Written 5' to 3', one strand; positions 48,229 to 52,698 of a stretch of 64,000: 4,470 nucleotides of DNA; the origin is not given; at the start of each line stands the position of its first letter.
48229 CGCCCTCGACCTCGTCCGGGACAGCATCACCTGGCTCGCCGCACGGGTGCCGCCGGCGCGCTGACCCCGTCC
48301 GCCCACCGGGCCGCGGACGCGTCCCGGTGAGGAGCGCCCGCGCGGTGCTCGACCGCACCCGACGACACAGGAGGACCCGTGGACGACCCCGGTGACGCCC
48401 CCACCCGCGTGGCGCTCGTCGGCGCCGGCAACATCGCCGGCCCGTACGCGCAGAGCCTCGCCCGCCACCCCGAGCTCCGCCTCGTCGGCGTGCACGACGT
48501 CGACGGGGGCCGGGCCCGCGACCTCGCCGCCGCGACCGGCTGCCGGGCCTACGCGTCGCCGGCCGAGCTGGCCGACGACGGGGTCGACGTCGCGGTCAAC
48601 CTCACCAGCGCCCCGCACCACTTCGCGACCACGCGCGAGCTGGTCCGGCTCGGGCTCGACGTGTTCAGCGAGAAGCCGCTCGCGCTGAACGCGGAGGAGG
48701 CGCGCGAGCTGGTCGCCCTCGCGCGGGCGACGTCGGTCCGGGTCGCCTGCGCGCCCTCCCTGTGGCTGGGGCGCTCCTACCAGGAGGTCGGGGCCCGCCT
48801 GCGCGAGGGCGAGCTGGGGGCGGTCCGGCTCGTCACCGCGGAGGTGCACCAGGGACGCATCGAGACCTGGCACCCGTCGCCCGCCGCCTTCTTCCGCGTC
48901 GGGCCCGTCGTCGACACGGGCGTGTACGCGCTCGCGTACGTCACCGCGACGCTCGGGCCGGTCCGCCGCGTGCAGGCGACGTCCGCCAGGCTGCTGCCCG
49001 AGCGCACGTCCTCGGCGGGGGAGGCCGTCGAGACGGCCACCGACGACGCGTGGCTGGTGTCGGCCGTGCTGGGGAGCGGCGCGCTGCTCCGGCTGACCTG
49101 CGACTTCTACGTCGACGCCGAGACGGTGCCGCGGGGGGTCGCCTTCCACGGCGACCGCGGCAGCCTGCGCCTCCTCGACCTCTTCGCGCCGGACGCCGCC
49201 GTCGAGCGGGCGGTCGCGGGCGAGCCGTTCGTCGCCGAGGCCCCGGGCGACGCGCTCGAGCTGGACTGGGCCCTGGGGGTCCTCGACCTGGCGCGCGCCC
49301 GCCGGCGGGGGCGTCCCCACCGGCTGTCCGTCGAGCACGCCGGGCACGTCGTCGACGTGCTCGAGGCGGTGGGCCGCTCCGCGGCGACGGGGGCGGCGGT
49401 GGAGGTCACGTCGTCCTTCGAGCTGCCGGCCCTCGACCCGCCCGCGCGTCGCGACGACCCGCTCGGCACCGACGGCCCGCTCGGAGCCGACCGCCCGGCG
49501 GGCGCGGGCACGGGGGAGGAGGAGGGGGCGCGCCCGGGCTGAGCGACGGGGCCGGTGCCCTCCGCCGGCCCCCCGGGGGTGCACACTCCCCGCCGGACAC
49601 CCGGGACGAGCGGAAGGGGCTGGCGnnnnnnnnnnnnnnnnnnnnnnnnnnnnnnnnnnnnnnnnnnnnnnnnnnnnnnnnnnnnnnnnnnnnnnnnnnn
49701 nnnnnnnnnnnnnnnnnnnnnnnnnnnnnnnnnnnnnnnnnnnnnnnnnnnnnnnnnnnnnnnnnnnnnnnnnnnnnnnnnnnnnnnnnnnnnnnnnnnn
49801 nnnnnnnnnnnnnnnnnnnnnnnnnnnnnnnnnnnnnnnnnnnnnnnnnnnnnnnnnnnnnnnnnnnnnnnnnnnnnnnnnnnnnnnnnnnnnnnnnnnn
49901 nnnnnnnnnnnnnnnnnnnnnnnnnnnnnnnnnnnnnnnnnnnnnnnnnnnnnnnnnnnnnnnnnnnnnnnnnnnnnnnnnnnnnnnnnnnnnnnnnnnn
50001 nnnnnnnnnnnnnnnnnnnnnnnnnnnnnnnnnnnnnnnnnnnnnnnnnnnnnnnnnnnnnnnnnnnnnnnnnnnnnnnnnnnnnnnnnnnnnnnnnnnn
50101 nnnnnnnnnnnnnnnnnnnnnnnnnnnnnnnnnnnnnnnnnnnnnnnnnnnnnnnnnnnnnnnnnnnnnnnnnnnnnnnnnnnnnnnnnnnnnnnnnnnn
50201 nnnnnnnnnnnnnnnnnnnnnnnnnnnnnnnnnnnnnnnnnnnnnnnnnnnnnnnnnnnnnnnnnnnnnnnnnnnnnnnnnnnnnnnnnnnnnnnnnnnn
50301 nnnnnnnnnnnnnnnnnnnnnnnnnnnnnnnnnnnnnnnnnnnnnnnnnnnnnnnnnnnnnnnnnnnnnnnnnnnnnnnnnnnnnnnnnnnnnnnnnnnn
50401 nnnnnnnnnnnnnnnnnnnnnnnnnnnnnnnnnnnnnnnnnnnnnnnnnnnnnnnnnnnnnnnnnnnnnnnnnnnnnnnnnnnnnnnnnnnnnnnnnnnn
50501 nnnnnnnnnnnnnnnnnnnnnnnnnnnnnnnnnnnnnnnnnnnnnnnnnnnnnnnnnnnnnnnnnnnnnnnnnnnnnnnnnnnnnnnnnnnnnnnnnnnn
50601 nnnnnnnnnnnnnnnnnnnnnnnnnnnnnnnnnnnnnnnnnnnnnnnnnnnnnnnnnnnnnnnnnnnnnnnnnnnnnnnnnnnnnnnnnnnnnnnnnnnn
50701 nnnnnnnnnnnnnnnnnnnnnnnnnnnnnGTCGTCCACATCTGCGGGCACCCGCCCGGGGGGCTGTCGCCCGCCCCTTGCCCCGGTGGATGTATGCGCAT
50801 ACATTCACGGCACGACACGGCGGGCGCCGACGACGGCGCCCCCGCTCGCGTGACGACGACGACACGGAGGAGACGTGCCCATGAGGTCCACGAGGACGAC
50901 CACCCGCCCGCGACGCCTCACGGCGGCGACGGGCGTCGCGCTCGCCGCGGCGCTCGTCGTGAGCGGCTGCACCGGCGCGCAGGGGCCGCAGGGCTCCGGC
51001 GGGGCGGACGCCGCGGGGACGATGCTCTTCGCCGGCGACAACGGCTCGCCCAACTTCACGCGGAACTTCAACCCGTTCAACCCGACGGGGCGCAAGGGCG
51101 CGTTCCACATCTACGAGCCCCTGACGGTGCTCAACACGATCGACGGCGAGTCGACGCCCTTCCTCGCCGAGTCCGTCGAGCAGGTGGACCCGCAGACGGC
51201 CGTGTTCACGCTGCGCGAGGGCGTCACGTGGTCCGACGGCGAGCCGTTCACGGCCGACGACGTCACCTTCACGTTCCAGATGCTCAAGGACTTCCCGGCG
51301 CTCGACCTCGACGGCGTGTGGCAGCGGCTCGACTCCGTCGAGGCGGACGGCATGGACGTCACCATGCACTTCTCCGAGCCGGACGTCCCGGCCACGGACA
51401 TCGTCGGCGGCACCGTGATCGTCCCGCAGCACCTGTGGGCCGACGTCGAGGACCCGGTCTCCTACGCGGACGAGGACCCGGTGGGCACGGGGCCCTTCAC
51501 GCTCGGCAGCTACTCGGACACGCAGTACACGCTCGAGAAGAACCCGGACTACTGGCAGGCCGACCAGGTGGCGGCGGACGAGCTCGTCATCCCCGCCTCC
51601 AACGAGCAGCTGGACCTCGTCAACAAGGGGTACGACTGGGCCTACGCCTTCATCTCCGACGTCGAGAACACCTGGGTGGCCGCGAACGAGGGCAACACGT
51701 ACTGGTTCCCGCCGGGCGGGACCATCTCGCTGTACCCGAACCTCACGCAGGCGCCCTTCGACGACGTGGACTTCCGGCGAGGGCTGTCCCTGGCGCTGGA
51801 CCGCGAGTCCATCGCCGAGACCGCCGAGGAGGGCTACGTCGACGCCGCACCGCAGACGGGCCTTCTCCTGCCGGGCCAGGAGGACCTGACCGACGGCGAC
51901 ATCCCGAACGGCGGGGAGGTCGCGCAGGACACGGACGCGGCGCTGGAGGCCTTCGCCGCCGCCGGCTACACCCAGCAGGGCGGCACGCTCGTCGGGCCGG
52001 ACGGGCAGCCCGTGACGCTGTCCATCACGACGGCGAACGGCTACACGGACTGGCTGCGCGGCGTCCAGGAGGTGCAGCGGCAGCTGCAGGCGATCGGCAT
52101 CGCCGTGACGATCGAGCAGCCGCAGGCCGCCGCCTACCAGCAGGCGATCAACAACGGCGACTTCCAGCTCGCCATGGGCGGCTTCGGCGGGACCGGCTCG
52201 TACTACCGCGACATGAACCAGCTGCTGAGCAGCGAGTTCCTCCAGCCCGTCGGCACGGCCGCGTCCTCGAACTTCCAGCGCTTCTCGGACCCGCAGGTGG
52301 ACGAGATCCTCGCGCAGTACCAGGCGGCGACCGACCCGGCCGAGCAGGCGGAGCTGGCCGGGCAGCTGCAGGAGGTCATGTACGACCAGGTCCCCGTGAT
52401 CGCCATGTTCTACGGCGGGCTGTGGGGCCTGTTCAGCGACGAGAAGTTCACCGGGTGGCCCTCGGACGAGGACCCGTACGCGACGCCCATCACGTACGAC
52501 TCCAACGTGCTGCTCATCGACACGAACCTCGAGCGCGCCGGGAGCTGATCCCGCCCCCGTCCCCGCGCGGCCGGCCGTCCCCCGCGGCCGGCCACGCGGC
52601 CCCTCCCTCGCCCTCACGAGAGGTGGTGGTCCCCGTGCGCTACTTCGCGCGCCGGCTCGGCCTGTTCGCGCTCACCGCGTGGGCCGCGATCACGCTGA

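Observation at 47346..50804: Two copies of 16-bp palindrome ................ bracket a LacI regulon (sulfatase and GH172 on one side, oligosaccharide ABC, GH1 and GH94 on the other)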

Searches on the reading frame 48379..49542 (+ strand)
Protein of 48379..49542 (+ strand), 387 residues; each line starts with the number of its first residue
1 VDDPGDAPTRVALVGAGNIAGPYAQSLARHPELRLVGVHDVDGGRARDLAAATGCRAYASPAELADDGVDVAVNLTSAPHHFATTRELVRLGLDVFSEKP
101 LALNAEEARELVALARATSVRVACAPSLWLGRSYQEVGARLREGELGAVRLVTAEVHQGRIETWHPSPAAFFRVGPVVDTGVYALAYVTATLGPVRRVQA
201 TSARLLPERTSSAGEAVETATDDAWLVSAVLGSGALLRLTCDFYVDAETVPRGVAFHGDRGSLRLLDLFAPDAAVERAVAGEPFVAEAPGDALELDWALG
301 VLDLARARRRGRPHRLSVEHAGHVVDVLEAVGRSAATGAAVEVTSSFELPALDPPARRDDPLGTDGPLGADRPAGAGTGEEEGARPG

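Call 10: search_protein_families(library=pfam, proteins=[window:48379-49542:+])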
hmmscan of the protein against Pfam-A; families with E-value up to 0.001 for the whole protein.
window:48379-49542:+ (387 aa): 4 families
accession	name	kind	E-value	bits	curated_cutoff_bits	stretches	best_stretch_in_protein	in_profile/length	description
PF01408.29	GFO_IDH_MocA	-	4.3e-22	79.5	24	1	10-123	2-117/120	Oxidoreductase family, NAD-binding Rossmann fold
PF22725.1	GFO_IDH_MocA_C3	-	5.2e-14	52.8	27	1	134-264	1-124/124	GFO/IDH/MocA C-terminal domain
PF02894.22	GFO_IDH_MocA_C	-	1.9e-06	28.3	22.9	1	141-343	4-218/218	Oxidoreductase family, C-terminal alpha/beta domain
PF19187.6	HTH_PafC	-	0.00047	20.4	32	0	286-339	49-102/115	PafC helix-turn-helix domain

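Call 32: find_homologous_proteins(query=window:48379-49542:+, max_evalue=1e-40)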
Query window:48379-49542:+ (387 aa): 146 proteins with E <= 1e-40 among 8000 candidates; the best 120 are listed.
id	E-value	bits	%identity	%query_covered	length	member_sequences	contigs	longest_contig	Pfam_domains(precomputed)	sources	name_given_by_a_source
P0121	1.0e-245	833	100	100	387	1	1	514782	PF01408.29,PF22725.2,PF02894.23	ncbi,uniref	ncbi:Gfo/Idh/MocA family oxidoreductase [Pseudokineococcus basanitobsidens]|uniref:Gfo/Idh/MocA fami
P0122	2.6e-130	453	61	90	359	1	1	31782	PF01408.29,PF22725.2,PF02894.23,PF03447.23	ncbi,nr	ncbi:MAG: oxidoreductase [Naasia sp.]|nr:oxidoreductase [Naasia sp.]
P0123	3.7e-128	446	62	90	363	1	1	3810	PF01408.29,PF22725.2,PF02894.23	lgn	-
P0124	1.5e-127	444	60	88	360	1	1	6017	PF01408.29,PF22725.2,PF02894.23,PF03447.23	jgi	jgi:predicted dehydrogenase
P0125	5.2e-127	442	60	88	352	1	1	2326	PF01408.29,PF22725.2,PF02894.23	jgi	jgi:predicted dehydrogenase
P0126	1.8e-124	434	59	88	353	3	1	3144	PF01408.29,PF22725.2,PF02894.23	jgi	jgi:predicted dehydrogenase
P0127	5.7e-124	432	60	88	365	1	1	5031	PF01408.29,PF22725.2,PF02894.23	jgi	jgi:predicted dehydrogenase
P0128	4.6e-123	429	59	89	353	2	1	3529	PF01408.29,PF22725.2,PF02894.23,PF03447.23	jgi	jgi:predicted dehydrogenase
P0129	3.6e-122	426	60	89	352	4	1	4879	PF01408.29,PF22725.2,PF02894.23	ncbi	-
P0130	3.9e-121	423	57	90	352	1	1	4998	PF01408.29,PF22725.2,PF02894.23,PF03447.23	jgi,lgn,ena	-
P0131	4.3e-119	416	59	90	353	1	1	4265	PF01408.29,PF22725.2,PF02894.23,PF03447.23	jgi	jgi:predicted dehydrogenase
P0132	3.3e-118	413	56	93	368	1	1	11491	PF01408.29,PF22725.2,PF02894.23,PF03447.23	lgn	-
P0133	3.0e-117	410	56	89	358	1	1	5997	PF01408.29,PF22725.2,PF02894.23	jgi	-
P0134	1.3e-116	408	58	89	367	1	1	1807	PF01408.29,PF22725.2,PF02894.23,PF03447.23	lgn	-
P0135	1.4e-116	408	58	89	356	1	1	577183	PF01408.29,PF22725.2,PF02894.23,PF03447.23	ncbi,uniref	ncbi:Gfo/Idh/MocA family protein [Lysobacter korlensis]|uniref:Gfo/Idh/MocA family protein n=1 Tax=L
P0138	1.2e-113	398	54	91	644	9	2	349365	PF01408.29,PF01261.31,PF22725.2,PF02894.23,PF03447.23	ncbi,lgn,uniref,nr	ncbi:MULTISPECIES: Gfo/Idh/MocA family oxidoreductase [Micrococcaceae]|uniref:Gfo/Idh/MocA family ox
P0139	1.9e-113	398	56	89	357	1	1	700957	PF01408.29,PF22725.2,PF02894.23,PF03447.23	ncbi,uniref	ncbi:Gfo/Idh/MocA family protein [Microbacterium sp. DT81.1]|uniref:Gfo/Idh/MocA family protein n=1 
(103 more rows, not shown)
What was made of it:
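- Tried and rejected: The source organism was identified instead through the oxidoreductase, which is 100% identical to Pseudokineococcus basanitobsidens (call 32).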

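Call 33: find_encoding_contigs(protein=P0122, flank=10000, max_places=1)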
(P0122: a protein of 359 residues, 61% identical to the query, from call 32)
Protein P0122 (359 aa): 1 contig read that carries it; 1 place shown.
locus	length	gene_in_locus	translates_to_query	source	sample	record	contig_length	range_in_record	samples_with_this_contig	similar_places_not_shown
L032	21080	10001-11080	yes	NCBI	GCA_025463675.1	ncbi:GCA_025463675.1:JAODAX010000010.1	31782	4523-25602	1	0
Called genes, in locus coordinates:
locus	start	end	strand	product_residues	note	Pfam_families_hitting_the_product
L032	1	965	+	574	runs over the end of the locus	PF00083:Sugar_tr, PF07690:MFS_1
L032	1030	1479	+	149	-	PF01047:MarR, PF12802:MarR_2, PF25212:HVO_A0114 (faint), PF09339:HTH_IclR (weak), PF13463:HTH_27 (faint)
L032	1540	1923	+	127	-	PF00085:Thioredoxin, PF14595:Thioredoxin_9, PF13098:Thioredoxin_2, PF13905:Thioredoxin_8 (faint)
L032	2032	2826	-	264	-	-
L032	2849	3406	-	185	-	PF04542:Sigma70_r2 (faint), PF08281:Sigma70_r4_2, PF04545:Sigma70_r4, PF00196:GerE (weak), PF13384:HTH_23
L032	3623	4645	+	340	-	PF00480:ROK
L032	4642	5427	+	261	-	PF10740:DUF2529 (faint), PF13580:SIS_2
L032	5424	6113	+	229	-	PF00106:adh_short, PF13561:adh_short_C2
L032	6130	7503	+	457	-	PF00890:FAD_binding_2 (weak), PF01134:GIDA (weak), PF12831:FAD_oxidored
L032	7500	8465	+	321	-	PF02126:PTE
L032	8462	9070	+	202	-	PF01081:Aldolase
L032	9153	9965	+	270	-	PF01261:AP_endonuc_2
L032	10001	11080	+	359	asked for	PF01408:GFO_IDH_MocA, PF03447:NAD_binding_3, PF22725:GFO_IDH_MocA_C3, PF02894:GFO_IDH_MocA_C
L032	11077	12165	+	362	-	PF01408:GFO_IDH_MocA, PF22725:GFO_IDH_MocA_C3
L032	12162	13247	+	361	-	PF01408:GFO_IDH_MocA, PF03447:NAD_binding_3 (weak), PF02894:GFO_IDH_MocA_C (weak), PF22725:GFO_IDH_MocA_C3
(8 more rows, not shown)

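Call 34: find_encoding_contigs(protein=P0139, flank=10000, max_places=1)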
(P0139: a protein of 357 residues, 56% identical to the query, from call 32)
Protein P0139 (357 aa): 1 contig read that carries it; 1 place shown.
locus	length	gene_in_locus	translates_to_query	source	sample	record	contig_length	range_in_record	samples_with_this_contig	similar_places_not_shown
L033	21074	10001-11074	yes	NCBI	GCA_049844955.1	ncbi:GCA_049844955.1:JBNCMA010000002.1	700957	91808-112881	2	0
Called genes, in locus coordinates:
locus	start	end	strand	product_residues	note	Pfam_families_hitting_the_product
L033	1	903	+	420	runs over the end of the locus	PF01547:SBP_bac_1, PF13416:SBP_bac_8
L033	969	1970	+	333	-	PF00528:BPD_transp_1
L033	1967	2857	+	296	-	PF00528:BPD_transp_1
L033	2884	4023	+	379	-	PF12876:Cellulase-like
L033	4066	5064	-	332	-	PF00356:LacI, PF00532:Peripla_BP_1, PF13407:Peripla_BP_4, PF13377:Peripla_BP_3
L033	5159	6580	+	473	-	PF03747:ADP_ribosyl_GH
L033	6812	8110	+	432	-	PF01547:SBP_bac_1, PF13416:SBP_bac_8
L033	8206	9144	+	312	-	PF00528:BPD_transp_1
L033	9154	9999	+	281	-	PF00528:BPD_transp_1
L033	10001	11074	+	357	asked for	PF01408:GFO_IDH_MocA, PF03447:NAD_binding_3 (weak), PF22725:GFO_IDH_MocA_C3, PF02894:GFO_IDH_MocA_C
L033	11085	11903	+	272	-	PF01261:AP_endonuc_2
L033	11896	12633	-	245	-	PF00392:GntR, PF07702:UTRA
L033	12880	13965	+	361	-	PF01408:GFO_IDH_MocA, PF22725:GFO_IDH_MocA_C3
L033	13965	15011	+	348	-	PF01408:GFO_IDH_MocA, PF03447:NAD_binding_3 (faint), PF02894:GFO_IDH_MocA_C, PF22725:GFO_IDH_MocA_C3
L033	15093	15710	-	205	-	PF01081:Aldolase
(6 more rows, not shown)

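Call 35: find_encoding_contigs(protein=P0138, flank=10000, max_places=1)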
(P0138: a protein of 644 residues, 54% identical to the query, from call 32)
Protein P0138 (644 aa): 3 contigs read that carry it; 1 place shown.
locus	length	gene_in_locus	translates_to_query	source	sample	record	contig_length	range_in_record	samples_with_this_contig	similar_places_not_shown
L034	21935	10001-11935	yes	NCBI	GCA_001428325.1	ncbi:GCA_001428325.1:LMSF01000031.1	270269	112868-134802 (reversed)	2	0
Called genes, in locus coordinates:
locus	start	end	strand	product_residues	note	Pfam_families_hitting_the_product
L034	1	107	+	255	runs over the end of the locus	PF10740:DUF2529 (faint), PF13580:SIS_2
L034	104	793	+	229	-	PF13561:adh_short_C2, PF00106:adh_short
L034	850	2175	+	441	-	PF01134:GIDA (weak), PF12831:FAD_oxidored, PF13450:NAD_binding_8 (faint)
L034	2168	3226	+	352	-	PF02126:PTE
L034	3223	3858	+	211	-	PF01081:Aldolase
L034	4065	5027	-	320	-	PF04198:Sugar-bind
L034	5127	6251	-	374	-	PF01408:GFO_IDH_MocA, PF03447:NAD_binding_3 (weak), PF22725:GFO_IDH_MocA_C3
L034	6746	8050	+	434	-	PF01547:SBP_bac_1, PF13531:SBP_bac_11 (weak), PF13416:SBP_bac_8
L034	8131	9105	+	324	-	PF00528:BPD_transp_1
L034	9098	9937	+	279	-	PF00528:BPD_transp_1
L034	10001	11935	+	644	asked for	PF01408:GFO_IDH_MocA, PF03447:NAD_binding_3 (weak), PF02894:GFO_IDH_MocA_C, PF22725:GFO_IDH_MocA_C3, PF01261:AP_endonuc_2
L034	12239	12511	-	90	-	-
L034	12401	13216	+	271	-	PF00795:CN_hydrolase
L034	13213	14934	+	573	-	PF06824:Glyco_hydro_125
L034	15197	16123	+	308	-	PF01869:BcrAD_BadFG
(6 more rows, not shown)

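Call 70: search_protein_families(library=ncbifam, proteins=[window:48379-49542:+], max_evalue=1e-10)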
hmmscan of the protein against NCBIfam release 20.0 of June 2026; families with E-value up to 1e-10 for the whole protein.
window:48379-49542:+ (387 aa): 1 family
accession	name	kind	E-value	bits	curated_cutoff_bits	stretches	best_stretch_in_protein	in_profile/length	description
TIGR04380.1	myo_inos_iolG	equivalog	4.3e-16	58.7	355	1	10-156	3-152/330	inositol 2-dehydrogenase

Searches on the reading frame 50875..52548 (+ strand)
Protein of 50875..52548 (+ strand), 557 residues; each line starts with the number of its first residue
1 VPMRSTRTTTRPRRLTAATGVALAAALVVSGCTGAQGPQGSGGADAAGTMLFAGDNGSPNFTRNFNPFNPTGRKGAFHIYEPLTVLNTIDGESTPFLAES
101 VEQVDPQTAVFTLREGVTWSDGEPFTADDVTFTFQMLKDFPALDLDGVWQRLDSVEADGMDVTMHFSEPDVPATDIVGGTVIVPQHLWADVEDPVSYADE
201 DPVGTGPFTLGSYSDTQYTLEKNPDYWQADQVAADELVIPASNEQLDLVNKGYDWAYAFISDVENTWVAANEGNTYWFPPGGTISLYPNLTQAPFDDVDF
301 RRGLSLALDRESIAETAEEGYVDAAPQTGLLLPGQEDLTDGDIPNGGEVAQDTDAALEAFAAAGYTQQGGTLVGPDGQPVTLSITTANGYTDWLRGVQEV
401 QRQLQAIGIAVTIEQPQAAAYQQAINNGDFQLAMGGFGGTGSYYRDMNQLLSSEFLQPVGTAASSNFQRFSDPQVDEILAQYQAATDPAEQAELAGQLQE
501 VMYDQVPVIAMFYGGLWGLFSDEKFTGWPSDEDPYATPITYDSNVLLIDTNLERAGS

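Call 10: search_protein_families(library=pfam, proteins=[window:50875-52548:+])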
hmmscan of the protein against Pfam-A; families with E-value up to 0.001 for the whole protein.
window:50875-52548:+ (557 aa): 1 family
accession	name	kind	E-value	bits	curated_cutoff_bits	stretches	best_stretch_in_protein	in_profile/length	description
PF00496.27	SBP_bac_5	-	2.2e-63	215.1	32.4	1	94-440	3-349/368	Bacterial extracellular solute-binding proteins, family 5 Middle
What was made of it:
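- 50875..52548 (+): Family-5 solute-binding protein, first gene of the operon downstream of site 2. Pfam PF00496 (call 10).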

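Call 60: search_solved_structures(query=window:50875-52548:+, max_evalue=1e-15)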
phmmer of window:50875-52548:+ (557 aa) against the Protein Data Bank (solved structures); distinct sequences matched with E-value up to 1e-15: 23.
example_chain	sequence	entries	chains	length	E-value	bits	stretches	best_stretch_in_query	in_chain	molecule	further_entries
1zty_A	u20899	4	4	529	1.3e-72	248.3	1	59-540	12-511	Chitin Oligosaccharide Binding Protein | Peptide ABC transporter, periplasmic peptide-binding protein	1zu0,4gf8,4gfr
8i5j_A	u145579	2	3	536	1.3e-72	248.3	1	59-540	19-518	ABC transporter substrate-binding protein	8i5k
6lzv_A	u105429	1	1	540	5.3e-67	229.8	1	60-538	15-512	Peptide ABC transporter, periplasmic peptide-binding protein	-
6lzu_A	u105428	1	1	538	8.1e-67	229.2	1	60-538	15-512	Peptide ABC transporter, periplasmic peptide-binding protein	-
6lzw_A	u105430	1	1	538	1.2e-66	228.6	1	60-538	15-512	Peptide ABC transporter, periplasmic peptide-binding protein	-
5yqw_A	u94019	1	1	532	1.3e-66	228.5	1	60-538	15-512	Peptide ABC transporter, periplasmic peptide-binding protein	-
6lzq_A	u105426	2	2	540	1.4e-66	228.4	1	60-538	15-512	Peptide ABC transporter, periplasmic peptide-binding protein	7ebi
6lzt_A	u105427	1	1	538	1.5e-66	228.4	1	60-538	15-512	Peptide ABC transporter, periplasmic peptide-binding protein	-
7ebm_A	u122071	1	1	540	4.1e-66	226.9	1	60-538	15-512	Peptide ABC transporter, periplasmic peptide-binding protein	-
1vr5_A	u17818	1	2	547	1.1e-62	215.6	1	57-542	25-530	oligopeptide ABC transporter, periplasmic oligopeptide-binding protein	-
4pft_A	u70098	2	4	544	1.2e-62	215.4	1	57-542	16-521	ABC transporter substrate-binding protein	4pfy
4pfu_A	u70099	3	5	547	2e-51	178.4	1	49-540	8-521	ABC transporter substrate-binding protein | Mannoside ABC transport system, sugar-binding protein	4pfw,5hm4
4jsd_A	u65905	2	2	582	6.6e-28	100.8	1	93-534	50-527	Oligopeptide ABC transporter, periplasmic oligopeptide-binding protein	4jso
2o7i_A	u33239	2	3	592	6.9e-28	100.7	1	93-534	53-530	Oligopeptide ABC transporter, periplasmic oligopeptide-binding protein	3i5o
8are_A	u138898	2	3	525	1.1e-26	96.7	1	198-523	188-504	Oligopeptide-binding protein OppA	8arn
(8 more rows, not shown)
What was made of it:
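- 50875..52548 (+): Nearest solved structures bind sugars: Vibrio chitin-oligosaccharide binding protein 1ZTY, and mannoside-binding protein 4PFU (call 60).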

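Call 70: search_protein_families(library=ncbifam, proteins=[window:50875-52548:+], max_evalue=1e-10)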
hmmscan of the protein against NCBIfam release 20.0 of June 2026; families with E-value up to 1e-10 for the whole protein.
window:50875-52548:+ (557 aa): 9 families
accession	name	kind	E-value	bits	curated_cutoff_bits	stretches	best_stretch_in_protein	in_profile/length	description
NF045468.1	Opp5A_nikA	equivalog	4.3e-27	94.8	600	1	83-509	48-454/488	nickel ABC transporter substrate-binding protein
TIGR02294.1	nickel_nikA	equivalog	2.6e-22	79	393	1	78-435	34-398/501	nickel ABC transporter substrate-binding protein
NF045467.1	Opp4A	equivalog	2.7e-18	65.5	650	0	92-138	78-124/556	oligopeptide ABC transporter substrate-binding protein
TIGR04028.1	SBP_KPN_01854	hypoth_equivalog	2e-16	59.6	468.5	0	295-512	267-478/509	TIGR04028 family ABC transporter substrate-binding protein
NF007287.0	PRK09755.1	equivalog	4.6e-15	55.5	1098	0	80-137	64-121/535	ABC transporter substrate-binding protein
NF011684.0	PRK15104.1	equivalog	1.3e-14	53.9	947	0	78-139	68-128/543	oligopeptide ABC transporter substrate-binding protein OppA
NF011942.0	PRK15413.1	equivalog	1.2e-13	50.6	594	1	97-512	75-481/512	glutathione ABC transporter substrate-binding protein GsiB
NF043070.1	DppA_dipep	equivalog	1.7e-12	46.7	1005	0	198-511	203-503/535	dipeptide ABC transporter periplasmic-binding protein DppA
NF047575.1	opine_bind_CntA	exception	3.4e-11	42.4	800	0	18-252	8-243/535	staphylopine-dependent metal ABC transporter substrate-binding lipoprotein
